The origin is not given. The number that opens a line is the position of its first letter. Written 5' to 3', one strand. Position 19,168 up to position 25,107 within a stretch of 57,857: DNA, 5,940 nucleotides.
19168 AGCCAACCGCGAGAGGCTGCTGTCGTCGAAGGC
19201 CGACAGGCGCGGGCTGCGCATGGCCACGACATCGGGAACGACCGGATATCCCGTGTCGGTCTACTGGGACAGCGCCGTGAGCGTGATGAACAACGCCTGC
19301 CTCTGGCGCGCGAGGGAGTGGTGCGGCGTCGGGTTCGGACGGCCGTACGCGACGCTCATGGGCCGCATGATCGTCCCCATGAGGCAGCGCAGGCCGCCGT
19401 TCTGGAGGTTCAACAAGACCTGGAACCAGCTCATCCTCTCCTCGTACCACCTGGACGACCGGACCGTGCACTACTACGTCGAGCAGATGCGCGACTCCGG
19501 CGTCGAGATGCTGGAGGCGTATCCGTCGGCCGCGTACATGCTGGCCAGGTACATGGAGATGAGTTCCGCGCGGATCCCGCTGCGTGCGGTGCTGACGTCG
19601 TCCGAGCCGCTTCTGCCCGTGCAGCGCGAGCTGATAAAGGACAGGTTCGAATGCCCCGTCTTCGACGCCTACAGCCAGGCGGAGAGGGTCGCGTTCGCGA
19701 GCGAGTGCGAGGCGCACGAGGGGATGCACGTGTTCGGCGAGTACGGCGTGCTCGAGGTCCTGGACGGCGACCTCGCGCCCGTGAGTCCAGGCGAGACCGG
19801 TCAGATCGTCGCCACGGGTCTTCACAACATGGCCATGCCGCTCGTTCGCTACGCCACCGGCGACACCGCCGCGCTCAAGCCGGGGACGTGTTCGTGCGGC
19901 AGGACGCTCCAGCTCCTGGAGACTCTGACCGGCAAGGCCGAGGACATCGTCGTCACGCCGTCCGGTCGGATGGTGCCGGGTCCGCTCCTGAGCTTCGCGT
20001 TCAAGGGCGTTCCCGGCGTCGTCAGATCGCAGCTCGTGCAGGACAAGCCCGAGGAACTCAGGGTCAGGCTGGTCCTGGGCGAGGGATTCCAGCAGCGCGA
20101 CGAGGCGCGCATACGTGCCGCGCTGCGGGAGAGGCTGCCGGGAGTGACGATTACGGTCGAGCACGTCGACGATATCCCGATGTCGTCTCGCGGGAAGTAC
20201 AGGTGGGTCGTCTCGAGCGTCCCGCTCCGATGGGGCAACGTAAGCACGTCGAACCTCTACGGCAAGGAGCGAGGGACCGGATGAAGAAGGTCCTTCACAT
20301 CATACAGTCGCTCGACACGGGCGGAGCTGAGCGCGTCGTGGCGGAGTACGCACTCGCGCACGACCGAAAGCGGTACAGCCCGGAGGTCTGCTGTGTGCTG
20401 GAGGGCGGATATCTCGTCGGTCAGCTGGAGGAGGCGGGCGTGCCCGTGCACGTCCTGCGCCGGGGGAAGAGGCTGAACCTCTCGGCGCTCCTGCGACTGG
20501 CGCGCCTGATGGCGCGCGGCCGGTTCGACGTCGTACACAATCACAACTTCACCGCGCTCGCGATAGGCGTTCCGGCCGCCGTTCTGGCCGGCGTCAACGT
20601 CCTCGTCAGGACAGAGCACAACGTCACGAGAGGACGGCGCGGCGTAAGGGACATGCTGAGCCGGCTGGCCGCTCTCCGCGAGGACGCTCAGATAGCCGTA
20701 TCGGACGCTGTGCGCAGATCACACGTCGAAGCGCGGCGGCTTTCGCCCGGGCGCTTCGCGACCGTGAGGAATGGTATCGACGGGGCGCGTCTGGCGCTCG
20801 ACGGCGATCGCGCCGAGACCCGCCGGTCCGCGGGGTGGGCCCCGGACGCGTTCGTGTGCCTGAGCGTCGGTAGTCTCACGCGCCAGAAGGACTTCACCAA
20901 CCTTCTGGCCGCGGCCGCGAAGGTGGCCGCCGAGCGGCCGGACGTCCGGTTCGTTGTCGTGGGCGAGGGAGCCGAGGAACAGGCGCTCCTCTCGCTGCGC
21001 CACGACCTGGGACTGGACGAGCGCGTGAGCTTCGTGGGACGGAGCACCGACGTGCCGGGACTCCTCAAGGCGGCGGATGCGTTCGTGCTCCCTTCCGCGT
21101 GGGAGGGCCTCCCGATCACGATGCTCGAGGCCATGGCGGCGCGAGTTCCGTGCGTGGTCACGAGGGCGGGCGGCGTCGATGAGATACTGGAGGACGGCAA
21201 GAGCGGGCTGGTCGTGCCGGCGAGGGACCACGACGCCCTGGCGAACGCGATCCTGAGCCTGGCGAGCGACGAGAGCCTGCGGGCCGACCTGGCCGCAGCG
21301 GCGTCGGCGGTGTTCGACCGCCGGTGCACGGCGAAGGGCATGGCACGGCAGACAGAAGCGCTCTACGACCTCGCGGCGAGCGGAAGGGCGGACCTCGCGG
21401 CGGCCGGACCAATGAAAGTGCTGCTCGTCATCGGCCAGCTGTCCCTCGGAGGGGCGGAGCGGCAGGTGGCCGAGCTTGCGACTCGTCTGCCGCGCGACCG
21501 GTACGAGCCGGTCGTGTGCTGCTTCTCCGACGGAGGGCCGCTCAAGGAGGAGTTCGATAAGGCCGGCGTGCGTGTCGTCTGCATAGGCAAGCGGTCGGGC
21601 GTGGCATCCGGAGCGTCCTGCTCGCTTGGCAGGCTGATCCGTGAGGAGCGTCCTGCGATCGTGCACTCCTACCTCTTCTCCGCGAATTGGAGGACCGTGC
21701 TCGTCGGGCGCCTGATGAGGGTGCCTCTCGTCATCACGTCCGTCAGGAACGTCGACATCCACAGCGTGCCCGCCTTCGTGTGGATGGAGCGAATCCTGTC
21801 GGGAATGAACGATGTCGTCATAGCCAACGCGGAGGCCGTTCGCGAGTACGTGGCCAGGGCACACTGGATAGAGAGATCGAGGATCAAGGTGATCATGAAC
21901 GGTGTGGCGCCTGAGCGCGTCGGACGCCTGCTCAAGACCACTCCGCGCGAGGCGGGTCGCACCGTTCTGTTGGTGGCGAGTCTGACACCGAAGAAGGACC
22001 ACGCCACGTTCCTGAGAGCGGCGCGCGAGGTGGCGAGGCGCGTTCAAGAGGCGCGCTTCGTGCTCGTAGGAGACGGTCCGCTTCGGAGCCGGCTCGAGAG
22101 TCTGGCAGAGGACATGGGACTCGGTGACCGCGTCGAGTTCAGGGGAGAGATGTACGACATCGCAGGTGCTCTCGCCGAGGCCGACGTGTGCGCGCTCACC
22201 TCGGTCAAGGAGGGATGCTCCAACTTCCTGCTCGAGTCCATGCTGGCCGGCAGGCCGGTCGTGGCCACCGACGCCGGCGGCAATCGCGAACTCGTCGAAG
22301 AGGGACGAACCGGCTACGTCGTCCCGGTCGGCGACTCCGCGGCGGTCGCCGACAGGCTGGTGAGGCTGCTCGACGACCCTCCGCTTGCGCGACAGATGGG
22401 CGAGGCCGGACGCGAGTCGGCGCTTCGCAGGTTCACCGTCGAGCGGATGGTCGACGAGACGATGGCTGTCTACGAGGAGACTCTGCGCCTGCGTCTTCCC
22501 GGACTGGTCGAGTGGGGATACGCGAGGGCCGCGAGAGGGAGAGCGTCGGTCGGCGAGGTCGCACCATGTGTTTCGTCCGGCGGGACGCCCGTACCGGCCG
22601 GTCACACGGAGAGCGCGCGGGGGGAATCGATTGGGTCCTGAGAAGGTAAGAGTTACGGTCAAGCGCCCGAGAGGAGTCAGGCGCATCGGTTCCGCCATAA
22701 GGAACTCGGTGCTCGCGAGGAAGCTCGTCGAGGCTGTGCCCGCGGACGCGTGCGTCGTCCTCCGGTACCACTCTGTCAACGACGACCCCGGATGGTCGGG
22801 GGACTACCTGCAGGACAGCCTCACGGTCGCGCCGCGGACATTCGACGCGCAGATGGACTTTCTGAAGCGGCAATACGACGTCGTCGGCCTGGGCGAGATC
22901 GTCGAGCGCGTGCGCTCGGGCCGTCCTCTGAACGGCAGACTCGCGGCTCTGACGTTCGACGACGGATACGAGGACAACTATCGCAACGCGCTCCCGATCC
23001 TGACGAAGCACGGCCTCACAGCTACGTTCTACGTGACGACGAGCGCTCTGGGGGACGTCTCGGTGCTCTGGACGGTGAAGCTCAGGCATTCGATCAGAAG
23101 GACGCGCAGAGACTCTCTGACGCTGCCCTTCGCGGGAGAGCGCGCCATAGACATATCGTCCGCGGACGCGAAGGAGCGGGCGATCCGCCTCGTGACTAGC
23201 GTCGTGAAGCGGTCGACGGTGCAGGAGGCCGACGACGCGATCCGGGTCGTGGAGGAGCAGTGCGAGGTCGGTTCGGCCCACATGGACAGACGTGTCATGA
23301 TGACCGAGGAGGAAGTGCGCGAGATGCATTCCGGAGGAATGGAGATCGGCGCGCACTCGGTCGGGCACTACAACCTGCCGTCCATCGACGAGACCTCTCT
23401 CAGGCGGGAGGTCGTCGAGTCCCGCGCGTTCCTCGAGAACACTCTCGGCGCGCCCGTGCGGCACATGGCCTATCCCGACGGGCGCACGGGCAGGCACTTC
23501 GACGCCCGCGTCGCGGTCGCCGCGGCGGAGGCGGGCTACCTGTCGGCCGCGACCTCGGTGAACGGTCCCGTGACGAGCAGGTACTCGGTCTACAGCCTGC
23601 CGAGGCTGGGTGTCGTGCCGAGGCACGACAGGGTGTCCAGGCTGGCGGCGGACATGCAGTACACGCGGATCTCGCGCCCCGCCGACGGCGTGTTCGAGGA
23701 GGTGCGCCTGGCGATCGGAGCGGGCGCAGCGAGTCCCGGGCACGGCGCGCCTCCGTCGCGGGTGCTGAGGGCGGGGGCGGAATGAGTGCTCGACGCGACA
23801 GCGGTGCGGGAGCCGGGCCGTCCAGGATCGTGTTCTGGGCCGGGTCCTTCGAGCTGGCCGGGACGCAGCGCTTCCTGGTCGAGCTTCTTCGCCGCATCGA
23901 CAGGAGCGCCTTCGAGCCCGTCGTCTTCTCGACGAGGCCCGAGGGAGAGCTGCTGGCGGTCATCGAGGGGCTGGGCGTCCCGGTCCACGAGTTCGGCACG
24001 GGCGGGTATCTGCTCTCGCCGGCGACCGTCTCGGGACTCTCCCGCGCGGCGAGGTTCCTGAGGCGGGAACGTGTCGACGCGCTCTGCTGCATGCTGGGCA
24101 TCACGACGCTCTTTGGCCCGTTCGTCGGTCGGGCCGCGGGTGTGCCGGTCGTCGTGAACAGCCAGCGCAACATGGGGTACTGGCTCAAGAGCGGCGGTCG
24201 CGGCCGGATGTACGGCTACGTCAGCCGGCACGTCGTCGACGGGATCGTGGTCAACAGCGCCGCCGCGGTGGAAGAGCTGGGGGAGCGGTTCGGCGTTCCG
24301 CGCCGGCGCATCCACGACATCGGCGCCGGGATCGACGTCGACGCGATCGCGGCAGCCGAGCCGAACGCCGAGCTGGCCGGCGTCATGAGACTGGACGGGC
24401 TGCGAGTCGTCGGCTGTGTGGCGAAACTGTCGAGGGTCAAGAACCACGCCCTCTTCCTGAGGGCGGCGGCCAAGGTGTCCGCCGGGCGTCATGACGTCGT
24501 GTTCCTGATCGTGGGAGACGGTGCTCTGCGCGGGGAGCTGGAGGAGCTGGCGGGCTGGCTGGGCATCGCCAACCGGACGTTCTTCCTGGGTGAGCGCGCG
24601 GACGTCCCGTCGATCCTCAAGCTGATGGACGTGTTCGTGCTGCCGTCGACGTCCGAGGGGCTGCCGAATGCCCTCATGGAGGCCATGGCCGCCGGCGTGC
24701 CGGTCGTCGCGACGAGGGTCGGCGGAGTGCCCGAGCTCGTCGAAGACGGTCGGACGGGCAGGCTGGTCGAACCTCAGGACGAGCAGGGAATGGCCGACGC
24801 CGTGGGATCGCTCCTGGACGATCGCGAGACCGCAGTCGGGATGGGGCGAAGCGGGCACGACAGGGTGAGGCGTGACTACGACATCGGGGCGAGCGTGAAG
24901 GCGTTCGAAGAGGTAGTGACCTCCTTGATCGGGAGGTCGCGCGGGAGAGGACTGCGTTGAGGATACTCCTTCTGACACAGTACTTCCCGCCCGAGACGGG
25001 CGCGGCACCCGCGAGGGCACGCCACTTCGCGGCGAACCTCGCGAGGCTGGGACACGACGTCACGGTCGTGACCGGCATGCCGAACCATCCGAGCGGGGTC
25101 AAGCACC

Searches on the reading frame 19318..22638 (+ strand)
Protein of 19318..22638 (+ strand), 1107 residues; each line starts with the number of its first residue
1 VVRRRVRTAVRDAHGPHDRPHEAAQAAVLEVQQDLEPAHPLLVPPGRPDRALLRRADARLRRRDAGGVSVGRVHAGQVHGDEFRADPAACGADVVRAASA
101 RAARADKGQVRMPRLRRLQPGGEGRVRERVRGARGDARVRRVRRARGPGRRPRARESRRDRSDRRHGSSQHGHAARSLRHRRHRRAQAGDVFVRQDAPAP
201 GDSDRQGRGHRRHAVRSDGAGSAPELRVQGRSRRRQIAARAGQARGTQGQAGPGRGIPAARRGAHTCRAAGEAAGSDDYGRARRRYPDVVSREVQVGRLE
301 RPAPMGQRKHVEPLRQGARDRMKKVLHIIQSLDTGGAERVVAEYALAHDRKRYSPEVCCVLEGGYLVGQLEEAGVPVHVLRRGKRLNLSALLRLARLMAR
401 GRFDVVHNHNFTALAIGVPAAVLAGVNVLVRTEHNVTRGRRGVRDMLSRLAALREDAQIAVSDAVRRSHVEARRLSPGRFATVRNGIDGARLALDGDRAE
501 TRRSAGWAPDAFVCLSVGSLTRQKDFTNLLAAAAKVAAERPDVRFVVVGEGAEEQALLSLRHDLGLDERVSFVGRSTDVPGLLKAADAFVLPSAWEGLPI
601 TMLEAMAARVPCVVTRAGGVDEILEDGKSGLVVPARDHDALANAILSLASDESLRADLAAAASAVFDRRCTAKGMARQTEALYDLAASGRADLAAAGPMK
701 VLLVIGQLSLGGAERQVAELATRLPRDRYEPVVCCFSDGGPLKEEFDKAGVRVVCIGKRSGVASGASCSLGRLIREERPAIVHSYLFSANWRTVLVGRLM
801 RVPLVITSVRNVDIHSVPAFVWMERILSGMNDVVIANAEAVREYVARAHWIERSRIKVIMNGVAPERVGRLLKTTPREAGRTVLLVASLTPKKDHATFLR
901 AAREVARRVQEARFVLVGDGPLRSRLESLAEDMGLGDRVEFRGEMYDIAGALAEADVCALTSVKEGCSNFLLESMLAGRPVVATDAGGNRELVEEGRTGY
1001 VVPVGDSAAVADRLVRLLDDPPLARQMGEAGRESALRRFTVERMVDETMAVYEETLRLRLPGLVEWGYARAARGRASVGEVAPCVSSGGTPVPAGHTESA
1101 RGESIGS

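Call 14: search_protein_families(library=pfam, proteins=[window:19318-22638:+], max_evalue=0.001)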
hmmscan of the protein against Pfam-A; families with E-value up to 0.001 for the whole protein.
window:19318-22638:+ (1107 aa): 7 families
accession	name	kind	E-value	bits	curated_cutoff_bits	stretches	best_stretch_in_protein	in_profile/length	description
PF00534.26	Glycos_transf_1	-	3e-78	261.7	26.4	2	497-662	1-169/172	Glycosyl transferases group 1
PF13692.12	Glyco_trans_1_4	-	1.6e-75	252.5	27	2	513-651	3-142/142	Glycosyl transferases group 1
PF13439.12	Glyco_transf_4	-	7e-41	140.5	28.5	2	711-867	2-170/170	Glycosyltransferase Family 4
PF13579.12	Glyco_trans_4_4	-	2.4e-25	90.1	29.7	2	711-862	1-158/158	Glycosyl transferase 4-like domain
PF13524.12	Glyco_trans_1_2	-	4e-17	62.9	25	2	905-1049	8-143/144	Glycosyl transferase-like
PF20706.3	GT4-conflict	-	1.1e-14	54.7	26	2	506-677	193-383/385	Family 4 Glycosyltransferase in conflict systems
PF13477.12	Glyco_trans_4_2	-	1.5e-06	28.8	23.4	0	370-434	40-107/139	Glycosyl transferase 4-like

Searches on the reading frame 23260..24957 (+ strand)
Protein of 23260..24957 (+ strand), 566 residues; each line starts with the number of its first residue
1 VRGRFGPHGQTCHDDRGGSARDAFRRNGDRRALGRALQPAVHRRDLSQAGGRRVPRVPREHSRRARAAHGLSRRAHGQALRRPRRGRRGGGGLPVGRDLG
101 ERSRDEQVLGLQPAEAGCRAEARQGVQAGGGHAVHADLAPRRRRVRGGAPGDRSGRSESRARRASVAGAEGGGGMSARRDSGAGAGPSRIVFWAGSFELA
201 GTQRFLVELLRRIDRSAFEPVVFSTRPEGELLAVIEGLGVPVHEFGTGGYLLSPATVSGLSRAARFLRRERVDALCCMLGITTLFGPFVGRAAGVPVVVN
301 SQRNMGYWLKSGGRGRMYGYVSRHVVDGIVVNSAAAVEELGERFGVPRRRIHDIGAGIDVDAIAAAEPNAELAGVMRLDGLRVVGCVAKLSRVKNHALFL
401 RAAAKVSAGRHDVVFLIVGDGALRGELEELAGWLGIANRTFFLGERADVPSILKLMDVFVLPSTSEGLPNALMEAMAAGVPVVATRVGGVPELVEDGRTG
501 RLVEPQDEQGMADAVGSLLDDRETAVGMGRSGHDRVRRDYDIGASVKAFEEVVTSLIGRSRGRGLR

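Call 14: search_protein_families(library=pfam, proteins=[window:23260-24957:+], max_evalue=0.001)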
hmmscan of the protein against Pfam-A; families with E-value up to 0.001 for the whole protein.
window:23260-24957:+ (566 aa): 6 families
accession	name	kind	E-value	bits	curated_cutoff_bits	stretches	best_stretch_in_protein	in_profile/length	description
PF13692.12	Glyco_trans_1_4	-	2.8e-41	141.5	27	1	382-521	2-142/142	Glycosyl transferases group 1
PF00534.26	Glycos_transf_1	-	8.3e-38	130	26.4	1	382-532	16-169/172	Glycosyl transferases group 1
PF13579.12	Glyco_trans_4_4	-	7.1e-14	52.9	29.7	1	201-353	2-154/158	Glycosyl transferase 4-like domain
PF13439.12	Glyco_transf_4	-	3e-13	50.6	28.5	1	201-361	3-169/170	Glycosyltransferase Family 4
PF20706.3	GT4-conflict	-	2.4e-08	33.8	26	1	391-526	209-362/385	Family 4 Glycosyltransferase in conflict systems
PF13524.12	Glyco_trans_1_2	-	2.8e-08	34.3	25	1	448-548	39-141/144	Glycosyl transferase-like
